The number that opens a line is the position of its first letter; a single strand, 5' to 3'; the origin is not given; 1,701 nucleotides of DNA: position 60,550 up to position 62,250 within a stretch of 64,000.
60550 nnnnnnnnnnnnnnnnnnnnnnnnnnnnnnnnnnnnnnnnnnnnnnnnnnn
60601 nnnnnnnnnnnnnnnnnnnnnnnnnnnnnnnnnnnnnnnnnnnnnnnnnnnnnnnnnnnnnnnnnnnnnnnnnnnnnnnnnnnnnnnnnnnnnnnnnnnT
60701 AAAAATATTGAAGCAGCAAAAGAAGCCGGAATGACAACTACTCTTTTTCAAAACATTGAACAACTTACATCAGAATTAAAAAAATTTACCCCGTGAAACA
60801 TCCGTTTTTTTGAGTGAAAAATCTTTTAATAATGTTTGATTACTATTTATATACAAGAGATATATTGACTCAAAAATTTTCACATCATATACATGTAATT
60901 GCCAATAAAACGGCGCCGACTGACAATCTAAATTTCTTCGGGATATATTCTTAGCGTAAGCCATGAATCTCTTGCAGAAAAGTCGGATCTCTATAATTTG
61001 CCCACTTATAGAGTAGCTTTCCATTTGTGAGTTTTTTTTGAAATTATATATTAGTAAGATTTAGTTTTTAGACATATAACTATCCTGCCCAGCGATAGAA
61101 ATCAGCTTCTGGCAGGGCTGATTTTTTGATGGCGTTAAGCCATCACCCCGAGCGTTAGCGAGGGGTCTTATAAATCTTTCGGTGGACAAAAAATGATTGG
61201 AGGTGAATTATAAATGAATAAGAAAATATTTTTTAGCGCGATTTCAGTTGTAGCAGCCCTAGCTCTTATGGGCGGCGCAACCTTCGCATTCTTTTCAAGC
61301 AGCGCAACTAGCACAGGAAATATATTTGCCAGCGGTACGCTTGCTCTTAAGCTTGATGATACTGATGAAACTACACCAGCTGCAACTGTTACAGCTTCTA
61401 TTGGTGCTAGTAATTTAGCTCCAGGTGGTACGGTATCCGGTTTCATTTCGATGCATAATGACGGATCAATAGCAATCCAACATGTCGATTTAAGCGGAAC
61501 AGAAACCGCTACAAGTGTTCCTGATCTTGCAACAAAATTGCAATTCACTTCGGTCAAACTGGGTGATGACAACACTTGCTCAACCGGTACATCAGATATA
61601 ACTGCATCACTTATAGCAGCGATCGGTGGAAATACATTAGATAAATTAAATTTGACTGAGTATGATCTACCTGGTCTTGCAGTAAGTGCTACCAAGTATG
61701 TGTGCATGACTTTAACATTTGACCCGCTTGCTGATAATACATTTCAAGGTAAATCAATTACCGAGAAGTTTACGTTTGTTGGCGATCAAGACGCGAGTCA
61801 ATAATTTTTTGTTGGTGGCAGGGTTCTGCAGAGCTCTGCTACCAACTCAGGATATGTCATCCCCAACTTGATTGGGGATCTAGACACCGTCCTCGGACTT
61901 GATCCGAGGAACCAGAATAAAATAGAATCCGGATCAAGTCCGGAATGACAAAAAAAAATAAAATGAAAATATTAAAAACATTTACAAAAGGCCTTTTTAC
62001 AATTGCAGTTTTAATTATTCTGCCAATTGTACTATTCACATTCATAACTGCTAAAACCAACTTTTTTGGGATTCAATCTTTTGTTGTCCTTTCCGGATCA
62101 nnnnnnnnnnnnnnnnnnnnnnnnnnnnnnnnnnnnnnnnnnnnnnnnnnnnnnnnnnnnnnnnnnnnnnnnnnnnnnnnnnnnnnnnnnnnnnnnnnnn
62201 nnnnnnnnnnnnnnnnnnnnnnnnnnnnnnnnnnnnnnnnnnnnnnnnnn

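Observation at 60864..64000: tasA-like / sipW / LTD-protein cluster: a Bacillus-type biofilm-fibre secretion module in a CPR-like genome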

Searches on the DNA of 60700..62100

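Call 6: search_rna_families(source=window, start=60700, end=62100, threshold=evalue, max_evalue=10)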
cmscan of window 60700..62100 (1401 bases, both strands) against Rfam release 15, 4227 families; matches with E-value up to 10: 9.
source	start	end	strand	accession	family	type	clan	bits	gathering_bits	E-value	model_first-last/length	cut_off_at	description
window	61480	61510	-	RF01072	TMV_UPD-PK3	Cis-reg;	-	23.4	34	0.0039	1-31/31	no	Pseudoknot of upstream pseudoknot domain (UPD) of the 3'UTR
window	61803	61854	+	RF03932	mir-1597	Gene; miRNA;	-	22.5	93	0.24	1-73/73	no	mir-1597 microRNA precursor family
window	61922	62003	+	RF04335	Plastid-rpl20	Cis-reg;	-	20.8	53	4.6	1-80/80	no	Plastid-rpl20 3UTR RNA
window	61427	61520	+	RF00501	Rota_CRE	Cis-reg;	-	19.5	40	0.79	1-68/68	no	Rotavirus cis-acting replication element (CRE)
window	61289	61403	-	RF01984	ZEB2_AS1_1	Gene; lncRNA;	-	18.4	80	2.7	1-128/128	no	ZEB2 antisense RNA 1 conserved region 1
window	61811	61846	+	RF00901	MIR845_1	Gene; miRNA;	-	17.3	81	2.4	16-66/81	no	MIR845_1 microRNA precursor family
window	61747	61850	-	RF00106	RNAI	Gene; antisense;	-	15.1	47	8.6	1-102/102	no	RNAI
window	61766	61842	+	RF00003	U1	Gene; snRNA; splicing;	CL00005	13.6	69.5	1.2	1-166/166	no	U1 spliceosomal RNA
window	61810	61864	-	RF01124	sR36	Gene; snRNA; snoRNA; CD-box;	-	12.6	55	3.2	1-55/55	no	Small nucleolar RNA sR36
